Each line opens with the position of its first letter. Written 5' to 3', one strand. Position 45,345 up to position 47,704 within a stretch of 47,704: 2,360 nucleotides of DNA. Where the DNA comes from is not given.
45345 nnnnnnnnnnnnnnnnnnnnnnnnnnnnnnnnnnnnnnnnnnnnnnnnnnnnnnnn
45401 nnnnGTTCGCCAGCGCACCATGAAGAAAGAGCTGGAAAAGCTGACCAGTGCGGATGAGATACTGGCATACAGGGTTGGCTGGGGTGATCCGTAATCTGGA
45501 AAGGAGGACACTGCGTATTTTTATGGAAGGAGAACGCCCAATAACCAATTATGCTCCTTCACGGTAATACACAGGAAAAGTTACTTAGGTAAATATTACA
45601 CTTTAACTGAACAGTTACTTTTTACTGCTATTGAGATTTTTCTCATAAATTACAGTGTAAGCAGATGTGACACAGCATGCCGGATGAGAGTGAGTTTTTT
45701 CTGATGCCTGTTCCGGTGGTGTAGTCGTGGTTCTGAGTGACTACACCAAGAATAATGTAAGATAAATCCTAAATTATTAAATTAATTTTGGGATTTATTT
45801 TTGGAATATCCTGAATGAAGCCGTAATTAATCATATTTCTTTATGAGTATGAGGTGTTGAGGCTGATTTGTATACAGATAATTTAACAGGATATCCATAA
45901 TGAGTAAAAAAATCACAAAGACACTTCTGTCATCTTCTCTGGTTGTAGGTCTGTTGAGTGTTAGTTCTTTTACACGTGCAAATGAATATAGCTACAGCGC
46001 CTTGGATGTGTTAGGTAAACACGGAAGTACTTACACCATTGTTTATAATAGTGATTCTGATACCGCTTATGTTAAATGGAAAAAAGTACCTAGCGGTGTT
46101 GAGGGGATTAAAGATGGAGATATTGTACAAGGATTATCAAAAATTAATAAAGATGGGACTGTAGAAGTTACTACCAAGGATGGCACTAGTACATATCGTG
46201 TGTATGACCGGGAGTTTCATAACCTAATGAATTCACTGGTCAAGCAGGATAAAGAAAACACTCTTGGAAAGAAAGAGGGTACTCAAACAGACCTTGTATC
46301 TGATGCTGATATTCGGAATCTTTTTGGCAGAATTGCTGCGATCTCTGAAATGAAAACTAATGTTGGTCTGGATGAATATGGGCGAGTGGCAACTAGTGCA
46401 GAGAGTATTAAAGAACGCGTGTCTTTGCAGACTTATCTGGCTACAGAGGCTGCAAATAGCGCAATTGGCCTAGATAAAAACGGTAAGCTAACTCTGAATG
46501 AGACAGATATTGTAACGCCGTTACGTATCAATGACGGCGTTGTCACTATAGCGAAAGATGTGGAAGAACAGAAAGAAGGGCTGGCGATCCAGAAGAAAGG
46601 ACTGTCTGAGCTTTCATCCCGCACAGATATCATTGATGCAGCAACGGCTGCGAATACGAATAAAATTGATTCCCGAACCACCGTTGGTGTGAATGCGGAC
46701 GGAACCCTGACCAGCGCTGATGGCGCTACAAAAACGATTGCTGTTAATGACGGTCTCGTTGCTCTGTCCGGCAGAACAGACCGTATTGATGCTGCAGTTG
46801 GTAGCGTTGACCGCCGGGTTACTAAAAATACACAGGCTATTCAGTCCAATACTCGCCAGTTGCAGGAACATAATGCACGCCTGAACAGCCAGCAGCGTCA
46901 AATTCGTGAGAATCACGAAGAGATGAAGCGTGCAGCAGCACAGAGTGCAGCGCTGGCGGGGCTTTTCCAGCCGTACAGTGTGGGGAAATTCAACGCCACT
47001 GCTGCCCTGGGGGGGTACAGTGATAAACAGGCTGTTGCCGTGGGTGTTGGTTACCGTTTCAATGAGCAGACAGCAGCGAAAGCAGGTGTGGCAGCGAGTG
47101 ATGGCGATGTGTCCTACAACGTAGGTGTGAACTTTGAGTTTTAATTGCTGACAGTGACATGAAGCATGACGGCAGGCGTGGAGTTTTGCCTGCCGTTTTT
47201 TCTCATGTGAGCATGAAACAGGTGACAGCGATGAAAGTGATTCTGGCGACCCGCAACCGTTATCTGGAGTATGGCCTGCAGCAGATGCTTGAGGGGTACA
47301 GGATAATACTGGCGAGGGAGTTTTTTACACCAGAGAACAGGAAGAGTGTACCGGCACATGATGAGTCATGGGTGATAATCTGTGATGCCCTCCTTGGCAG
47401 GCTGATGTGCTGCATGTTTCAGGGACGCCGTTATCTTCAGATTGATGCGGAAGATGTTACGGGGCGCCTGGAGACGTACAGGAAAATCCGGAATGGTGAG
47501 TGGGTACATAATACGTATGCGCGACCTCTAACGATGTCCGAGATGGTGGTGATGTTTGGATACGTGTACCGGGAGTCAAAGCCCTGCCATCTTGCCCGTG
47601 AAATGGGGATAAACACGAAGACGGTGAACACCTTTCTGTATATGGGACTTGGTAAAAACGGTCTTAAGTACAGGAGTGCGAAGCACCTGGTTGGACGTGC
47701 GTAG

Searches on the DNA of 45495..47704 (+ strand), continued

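Call 52: get_annotated_region(hit=H65, flank=6000)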
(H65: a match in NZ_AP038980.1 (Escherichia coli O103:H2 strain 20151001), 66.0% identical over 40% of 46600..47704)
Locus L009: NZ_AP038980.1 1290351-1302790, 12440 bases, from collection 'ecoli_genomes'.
description: Escherichia coli O103:H2 strain 20151001 chromosome
organism: Escherichia coli O103:H2 strain 20151001 (NCBI taxid 376725)
replicon: chromosome; assembly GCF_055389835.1
host: Homo sapiens; source: feces; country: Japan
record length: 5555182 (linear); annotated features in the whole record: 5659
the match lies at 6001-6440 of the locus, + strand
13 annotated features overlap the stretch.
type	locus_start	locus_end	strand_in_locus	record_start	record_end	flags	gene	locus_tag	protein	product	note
CDS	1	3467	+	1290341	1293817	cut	gpJ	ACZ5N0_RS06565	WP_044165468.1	phage attachment tail tip protein J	-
CDS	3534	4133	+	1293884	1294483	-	-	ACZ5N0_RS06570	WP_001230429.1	Ail/Lom family outer membrane beta-barrel protein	-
CDS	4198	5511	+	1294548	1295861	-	-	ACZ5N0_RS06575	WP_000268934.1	prophage tail fiber N-terminal domain-containing protein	-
CDS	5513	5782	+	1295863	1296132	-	-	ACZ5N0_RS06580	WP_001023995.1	phage tail fiber C-terminal domain-containing protein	-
CDS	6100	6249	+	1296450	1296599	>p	-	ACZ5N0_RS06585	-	hypothetical protein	incomplete; partial in the middle of a contig; missing C-terminus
CDS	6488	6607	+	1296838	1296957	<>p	-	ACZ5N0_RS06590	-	phage tail fiber C-terminal domain-containing protein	incomplete; partial in the middle of a contig; missing N-terminus and C-terminus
CDS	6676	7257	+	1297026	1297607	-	-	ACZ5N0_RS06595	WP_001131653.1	T3SS effector NleG family protein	-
CDS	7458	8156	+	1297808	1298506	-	-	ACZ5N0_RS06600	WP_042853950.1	hypothetical protein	-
CDS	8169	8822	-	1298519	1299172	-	-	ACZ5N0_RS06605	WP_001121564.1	EspJ family T3SS effector ADP-ribosyltransferase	-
CDS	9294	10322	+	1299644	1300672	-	torT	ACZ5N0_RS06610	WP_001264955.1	TMAO reductase system periplasmic protein TorT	-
CDS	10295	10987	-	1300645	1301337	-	torR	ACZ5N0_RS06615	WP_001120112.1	two-component system response regulator TorR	-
CDS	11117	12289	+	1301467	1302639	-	torC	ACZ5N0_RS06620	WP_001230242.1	pentaheme c-type cytochrome TorC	-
CDS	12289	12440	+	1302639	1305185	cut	torA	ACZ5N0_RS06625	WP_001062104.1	trimethylamine-N-oxide reductase TorA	-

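Call 62: get_annotated_region(hit=H58, flank=5000)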
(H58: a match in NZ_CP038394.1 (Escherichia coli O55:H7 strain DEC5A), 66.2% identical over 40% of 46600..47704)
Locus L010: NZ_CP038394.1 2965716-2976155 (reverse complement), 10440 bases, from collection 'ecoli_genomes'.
description: Escherichia coli O55:H7 strain DEC5A chromosome, complete genome
organism: Escherichia coli O55:H7 strain DEC5A (NCBI taxid 244320)
replicon: chromosome; assembly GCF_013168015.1
host: Homo sapiens; source: missing; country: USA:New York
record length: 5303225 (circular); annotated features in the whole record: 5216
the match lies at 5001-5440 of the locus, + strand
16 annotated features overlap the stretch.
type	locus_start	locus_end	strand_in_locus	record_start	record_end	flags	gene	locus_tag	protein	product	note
CDS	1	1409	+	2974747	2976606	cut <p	-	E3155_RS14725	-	host specificity protein J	incomplete; partial in the middle of a contig; missing C-terminus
CDS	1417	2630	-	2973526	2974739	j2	-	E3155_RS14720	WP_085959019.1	IS3-like element ISEc31 family transposase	programmed frameshift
CDS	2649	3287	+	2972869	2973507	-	-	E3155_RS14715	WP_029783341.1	Ail/Lom family outer membrane beta-barrel protein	-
CDS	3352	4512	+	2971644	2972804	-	-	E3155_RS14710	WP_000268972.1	prophage tail fiber N-terminal domain-containing protein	-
CDS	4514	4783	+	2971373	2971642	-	-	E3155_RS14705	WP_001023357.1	phage tail fiber C-terminal domain-containing protein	-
CDS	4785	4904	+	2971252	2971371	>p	-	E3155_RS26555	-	hypothetical protein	incomplete; partial in the middle of a contig; missing N-terminus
CDS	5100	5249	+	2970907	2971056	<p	-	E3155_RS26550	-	hypothetical protein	incomplete; partial in the middle of a contig; missing C-terminus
CDS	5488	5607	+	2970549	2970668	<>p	-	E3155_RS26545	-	phage tail fiber C-terminal domain-containing protein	incomplete; partial in the middle of a contig; missing N-terminus and C-terminus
CDS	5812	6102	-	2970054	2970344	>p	-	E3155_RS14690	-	hypothetical protein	incomplete; partial in the middle of a contig; missing C-terminus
CDS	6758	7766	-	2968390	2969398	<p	-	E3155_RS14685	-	tyrosine-type recombinase/integrase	frameshifted; internal stop; incomplete; partial in the middle of a contig; missing N-terminus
CDS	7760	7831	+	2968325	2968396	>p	-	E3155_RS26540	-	phage tail fiber C-terminal domain-containing protein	incomplete; partial in the middle of a contig; missing N-terminus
CDS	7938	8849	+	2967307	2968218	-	nleH1-2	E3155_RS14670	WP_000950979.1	type III secretion system effector kinase NleH1-2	-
CDS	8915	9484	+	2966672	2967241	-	nleF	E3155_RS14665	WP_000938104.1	T3SS effector caspase inhibitor NleF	-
CDS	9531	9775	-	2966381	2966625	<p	-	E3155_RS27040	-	transposase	frameshifted; incomplete; partial in the middle of a contig; missing N-terminus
CDS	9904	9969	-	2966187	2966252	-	-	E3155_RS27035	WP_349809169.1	EAST1 family heat-stable enterotoxin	-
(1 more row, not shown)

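Call 63: get_annotated_region(hit=H169, flank=5000)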
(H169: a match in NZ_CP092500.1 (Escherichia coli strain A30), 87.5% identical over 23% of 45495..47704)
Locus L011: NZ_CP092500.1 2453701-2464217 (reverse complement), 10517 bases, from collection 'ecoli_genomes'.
description: Escherichia coli strain A30 chromosome, complete genome
organism: Escherichia coli strain A30 (NCBI taxid 562)
replicon: chromosome; assembly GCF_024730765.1
host: Horse; source: -; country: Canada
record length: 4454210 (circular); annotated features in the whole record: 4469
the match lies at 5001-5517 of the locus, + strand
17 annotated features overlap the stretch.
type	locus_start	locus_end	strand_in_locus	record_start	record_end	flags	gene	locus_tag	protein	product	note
CDS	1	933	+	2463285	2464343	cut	-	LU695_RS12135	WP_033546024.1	DNA-methyltransferase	-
tRNA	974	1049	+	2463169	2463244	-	-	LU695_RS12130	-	tRNA-Ile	-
tRNA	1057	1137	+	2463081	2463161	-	-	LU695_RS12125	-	tRNA-OTHER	-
tRNA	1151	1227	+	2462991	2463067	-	-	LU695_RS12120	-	tRNA-Arg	-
CDS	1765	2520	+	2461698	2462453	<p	-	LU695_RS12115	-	sialate O-acetylesterase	incomplete; partial in the middle of a contig; missing C-terminus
CDS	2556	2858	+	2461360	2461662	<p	-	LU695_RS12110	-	transposase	incomplete; partial in the middle of a contig; missing C-terminus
CDS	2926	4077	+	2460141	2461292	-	-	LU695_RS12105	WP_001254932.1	IS30-like element IS30 family transposase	-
CDS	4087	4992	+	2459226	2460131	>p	-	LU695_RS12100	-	IS3 family transposase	incomplete; partial in the middle of a contig; missing N-terminus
CDS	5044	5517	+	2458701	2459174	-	-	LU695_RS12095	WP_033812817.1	hypothetical protein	-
CDS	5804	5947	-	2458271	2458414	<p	-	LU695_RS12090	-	DinI-like family protein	incomplete; partial in the middle of a contig; missing N-terminus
CDS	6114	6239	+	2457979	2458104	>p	-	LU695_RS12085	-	OmpW family outer membrane protein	incomplete; partial in the middle of a contig; missing N-terminus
CDS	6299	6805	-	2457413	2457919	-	yciE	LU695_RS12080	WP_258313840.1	ferritin-like domain-containing protein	-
CDS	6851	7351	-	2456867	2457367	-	yciF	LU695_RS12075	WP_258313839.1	ferritin-like domain-containing protein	-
CDS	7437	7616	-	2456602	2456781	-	yciG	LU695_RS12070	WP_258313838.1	general stress protein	-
CDS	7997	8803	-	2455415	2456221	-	trpA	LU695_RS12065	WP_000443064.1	tryptophan synthase subunit alpha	-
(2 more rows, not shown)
